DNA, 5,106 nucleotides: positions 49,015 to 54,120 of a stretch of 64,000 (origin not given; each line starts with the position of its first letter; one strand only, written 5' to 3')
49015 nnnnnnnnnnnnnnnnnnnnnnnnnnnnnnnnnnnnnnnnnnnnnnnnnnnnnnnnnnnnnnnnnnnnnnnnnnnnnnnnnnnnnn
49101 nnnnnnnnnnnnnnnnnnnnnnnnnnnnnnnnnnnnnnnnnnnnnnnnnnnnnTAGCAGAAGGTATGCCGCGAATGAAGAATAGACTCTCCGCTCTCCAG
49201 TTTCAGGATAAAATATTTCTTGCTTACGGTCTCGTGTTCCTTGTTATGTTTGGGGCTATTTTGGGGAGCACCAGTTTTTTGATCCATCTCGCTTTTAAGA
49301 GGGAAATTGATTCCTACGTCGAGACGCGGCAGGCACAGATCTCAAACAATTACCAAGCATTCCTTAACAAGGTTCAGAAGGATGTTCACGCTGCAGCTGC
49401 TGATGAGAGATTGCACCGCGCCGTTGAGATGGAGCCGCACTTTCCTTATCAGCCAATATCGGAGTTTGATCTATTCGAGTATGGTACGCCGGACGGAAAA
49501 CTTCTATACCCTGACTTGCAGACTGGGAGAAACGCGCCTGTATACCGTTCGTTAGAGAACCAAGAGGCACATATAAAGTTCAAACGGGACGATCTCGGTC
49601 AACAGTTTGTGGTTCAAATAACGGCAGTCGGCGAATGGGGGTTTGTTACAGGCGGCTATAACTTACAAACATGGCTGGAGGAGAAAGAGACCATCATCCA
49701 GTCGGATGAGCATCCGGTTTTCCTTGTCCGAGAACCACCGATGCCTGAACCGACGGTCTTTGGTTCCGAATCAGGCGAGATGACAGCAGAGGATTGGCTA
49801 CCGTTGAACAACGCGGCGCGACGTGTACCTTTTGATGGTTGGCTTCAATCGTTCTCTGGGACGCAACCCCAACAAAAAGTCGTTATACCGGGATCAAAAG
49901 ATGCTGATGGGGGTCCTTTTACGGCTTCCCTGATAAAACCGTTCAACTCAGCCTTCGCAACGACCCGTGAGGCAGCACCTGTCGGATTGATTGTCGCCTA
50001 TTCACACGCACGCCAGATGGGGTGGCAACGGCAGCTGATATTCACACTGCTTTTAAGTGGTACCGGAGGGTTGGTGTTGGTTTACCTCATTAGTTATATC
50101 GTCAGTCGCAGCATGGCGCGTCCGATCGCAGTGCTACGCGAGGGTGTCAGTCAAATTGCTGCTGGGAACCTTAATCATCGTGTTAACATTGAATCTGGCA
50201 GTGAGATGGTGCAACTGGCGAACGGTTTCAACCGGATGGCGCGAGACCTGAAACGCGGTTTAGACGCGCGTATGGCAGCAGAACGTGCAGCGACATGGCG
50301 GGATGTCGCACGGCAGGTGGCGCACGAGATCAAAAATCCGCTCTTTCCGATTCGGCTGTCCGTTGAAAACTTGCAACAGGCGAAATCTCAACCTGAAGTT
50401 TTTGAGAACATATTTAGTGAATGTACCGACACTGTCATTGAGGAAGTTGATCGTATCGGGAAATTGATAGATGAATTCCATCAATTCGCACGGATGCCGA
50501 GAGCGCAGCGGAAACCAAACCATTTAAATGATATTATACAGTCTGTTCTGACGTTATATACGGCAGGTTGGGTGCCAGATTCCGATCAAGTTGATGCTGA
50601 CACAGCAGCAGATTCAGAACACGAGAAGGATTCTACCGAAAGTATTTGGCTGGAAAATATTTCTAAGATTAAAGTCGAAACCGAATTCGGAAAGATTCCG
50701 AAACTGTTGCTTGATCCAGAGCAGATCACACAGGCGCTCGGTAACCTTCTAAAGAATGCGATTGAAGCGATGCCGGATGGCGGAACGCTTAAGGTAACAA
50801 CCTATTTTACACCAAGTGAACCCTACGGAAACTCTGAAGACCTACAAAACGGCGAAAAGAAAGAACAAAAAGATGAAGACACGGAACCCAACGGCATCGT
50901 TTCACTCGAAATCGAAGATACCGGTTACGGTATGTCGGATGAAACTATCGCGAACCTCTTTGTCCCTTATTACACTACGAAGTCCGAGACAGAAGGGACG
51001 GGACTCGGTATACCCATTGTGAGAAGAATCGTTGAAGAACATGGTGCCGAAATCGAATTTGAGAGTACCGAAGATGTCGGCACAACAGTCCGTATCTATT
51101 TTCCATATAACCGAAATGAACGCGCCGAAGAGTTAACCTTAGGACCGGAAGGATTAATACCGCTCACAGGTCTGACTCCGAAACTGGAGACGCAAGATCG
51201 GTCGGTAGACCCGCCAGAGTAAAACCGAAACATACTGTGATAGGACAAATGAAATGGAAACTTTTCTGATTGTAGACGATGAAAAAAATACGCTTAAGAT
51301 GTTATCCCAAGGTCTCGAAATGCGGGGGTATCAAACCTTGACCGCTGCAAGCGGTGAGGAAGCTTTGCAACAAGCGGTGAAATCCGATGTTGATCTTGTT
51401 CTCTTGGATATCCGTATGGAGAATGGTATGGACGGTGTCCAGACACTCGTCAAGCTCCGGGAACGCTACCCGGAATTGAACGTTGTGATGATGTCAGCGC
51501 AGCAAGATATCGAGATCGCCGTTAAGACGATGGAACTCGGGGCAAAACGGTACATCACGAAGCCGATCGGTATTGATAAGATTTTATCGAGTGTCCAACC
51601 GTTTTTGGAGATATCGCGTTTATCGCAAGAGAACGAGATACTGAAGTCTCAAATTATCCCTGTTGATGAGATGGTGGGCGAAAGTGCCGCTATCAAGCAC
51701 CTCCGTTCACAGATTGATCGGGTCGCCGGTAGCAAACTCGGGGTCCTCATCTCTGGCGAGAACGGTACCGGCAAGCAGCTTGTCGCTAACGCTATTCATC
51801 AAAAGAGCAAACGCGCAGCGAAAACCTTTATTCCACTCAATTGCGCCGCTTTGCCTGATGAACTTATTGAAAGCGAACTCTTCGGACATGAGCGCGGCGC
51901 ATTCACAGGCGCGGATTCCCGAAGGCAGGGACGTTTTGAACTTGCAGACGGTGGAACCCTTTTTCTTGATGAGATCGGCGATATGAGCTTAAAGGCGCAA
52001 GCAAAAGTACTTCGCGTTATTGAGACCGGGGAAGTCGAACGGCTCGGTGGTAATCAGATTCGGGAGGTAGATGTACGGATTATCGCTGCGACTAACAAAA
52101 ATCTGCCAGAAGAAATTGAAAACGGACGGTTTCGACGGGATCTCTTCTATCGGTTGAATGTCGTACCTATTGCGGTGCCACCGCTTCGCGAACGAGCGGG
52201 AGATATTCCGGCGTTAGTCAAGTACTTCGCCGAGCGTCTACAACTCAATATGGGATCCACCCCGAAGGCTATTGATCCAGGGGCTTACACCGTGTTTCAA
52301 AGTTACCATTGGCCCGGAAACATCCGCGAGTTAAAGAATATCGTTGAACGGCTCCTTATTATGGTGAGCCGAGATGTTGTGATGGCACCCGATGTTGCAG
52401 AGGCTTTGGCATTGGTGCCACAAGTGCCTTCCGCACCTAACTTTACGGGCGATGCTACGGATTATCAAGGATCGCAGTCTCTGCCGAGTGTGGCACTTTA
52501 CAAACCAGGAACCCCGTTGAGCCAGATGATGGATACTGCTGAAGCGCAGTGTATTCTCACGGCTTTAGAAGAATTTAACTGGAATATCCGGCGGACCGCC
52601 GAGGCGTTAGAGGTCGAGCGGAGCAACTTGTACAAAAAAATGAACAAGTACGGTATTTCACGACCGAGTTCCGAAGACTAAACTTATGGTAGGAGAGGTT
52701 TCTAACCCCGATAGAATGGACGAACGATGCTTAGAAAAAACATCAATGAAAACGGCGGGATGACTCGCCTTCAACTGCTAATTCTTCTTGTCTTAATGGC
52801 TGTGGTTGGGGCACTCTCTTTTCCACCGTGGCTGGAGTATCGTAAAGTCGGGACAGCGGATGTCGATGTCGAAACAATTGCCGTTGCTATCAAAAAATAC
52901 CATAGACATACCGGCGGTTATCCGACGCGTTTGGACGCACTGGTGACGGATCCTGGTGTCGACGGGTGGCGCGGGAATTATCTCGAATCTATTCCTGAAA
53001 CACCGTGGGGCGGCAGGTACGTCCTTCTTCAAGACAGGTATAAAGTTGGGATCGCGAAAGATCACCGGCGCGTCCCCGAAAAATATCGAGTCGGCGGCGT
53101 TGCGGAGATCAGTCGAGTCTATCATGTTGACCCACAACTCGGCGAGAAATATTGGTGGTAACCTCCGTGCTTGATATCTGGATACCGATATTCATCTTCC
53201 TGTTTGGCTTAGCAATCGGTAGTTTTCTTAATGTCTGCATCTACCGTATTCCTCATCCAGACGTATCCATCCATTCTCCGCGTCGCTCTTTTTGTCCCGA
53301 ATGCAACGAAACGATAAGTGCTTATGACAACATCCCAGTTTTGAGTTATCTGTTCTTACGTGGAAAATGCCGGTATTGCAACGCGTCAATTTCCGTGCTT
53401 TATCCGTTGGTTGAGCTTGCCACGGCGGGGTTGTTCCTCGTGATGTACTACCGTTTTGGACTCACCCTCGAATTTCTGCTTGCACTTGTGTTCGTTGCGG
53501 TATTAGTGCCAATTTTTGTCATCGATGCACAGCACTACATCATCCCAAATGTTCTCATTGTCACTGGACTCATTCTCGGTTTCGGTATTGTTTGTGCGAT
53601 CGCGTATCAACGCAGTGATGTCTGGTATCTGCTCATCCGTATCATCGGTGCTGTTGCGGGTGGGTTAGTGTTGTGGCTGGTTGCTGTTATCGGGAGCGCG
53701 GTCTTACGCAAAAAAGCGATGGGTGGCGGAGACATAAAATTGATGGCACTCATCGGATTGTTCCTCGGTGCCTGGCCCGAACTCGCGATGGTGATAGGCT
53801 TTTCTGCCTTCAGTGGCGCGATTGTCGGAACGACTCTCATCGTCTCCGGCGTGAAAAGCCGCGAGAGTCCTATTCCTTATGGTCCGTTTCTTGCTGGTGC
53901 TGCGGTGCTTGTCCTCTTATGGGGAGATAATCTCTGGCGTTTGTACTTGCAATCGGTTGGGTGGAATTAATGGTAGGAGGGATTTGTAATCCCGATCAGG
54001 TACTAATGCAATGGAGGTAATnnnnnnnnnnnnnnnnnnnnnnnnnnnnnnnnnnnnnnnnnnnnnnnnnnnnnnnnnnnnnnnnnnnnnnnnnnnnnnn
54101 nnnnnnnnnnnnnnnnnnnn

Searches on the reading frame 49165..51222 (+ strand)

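Call 60: search_protein_families(library=pfam, proteins=[window:49165-51222:+], max_evalue=0.00001)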
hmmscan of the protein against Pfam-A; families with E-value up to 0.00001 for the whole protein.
window:49165-51222:+ (685 aa): 3 families
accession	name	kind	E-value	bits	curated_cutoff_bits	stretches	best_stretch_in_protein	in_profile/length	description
PF02518.31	HATPase_c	-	7.2e-22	78.4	26.4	1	517-648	2-109/111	Histidine kinase-, DNA gyrase B-, and HSP90-like ATPase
PF00672.30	HAMP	-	6e-12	46.1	25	1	313-363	2-52/53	HAMP domain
PF00512.31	HisKA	-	5.5e-10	39.6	26.9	1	379-444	3-63/66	His Kinase A (phospho-acceptor) domain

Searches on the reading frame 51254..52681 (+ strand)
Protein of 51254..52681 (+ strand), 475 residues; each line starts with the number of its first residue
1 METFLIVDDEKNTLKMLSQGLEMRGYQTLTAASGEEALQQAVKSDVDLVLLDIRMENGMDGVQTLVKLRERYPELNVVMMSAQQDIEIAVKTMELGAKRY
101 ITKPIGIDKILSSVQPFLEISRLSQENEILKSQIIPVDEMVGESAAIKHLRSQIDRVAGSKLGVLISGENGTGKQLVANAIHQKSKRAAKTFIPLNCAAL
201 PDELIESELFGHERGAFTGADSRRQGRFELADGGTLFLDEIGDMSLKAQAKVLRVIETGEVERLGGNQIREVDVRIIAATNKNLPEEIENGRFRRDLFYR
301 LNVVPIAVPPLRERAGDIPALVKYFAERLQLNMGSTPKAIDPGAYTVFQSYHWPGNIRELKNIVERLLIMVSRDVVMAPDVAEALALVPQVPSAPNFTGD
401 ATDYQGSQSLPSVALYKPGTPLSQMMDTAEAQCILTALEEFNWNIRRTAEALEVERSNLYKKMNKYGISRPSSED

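Call 60: search_protein_families(library=pfam, proteins=[window:51254-52681:+], max_evalue=0.00001)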
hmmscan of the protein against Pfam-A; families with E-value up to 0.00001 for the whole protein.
window:51254-52681:+ (475 aa): 7 families
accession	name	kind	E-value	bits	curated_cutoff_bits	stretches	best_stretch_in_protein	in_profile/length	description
PF00158.32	Sigma54_activat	-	2.1e-72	242.7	20.2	1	140-306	1-167/168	Sigma-54 interaction domain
PF00072.30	Response_reg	-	4.9e-28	98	30.2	1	5-114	2-110/111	Response regulator receiver domain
PF14532.12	Sigma54_activ_2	-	5.6e-23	82.2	25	1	141-311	1-138/138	Sigma-54 interaction domain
PF25601.1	AAA_lid_14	-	4.4e-21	74.9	27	1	312-385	1-74/87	AAA+ ATPase lid domain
PF02954.25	HTH_8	-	2.3e-10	40.5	22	1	429-466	5-42/42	Bacterial regulatory protein, Fis family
PF07728.20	AAA_5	-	1e-06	29.2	22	1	163-283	1-124/139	AAA domain (dynein-related subfamily)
PF00004.35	AAA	-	4.8e-06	27.5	21.2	1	164-298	1-128/131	ATPase family associated with various cellular activities (AAA)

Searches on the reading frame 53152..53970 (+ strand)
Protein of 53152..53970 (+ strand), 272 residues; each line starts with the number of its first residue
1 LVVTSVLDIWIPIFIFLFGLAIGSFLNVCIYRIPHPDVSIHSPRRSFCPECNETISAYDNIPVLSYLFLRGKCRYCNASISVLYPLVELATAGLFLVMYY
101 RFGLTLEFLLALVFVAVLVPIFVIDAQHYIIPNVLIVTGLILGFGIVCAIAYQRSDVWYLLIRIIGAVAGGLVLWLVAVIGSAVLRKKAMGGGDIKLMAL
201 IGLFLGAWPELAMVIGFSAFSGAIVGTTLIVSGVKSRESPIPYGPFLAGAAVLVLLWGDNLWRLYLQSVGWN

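Call 65: search_protein_families(library=pfam, proteins=[window:53152-53970:+], max_evalue=0.000001)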
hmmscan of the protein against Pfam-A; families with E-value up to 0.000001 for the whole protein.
window:53152-53970:+ (272 aa): 2 families
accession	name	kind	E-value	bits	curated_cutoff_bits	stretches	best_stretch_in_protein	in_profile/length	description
PF06750.18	A24_N_bact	-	1.5e-33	115.1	23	1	17-102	1-84/84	Bacterial Peptidase A24 N-terminal domain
PF01478.23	Peptidase_A24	-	6.2e-16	59.2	26.5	1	112-226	1-103/104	Type IV leader peptidase family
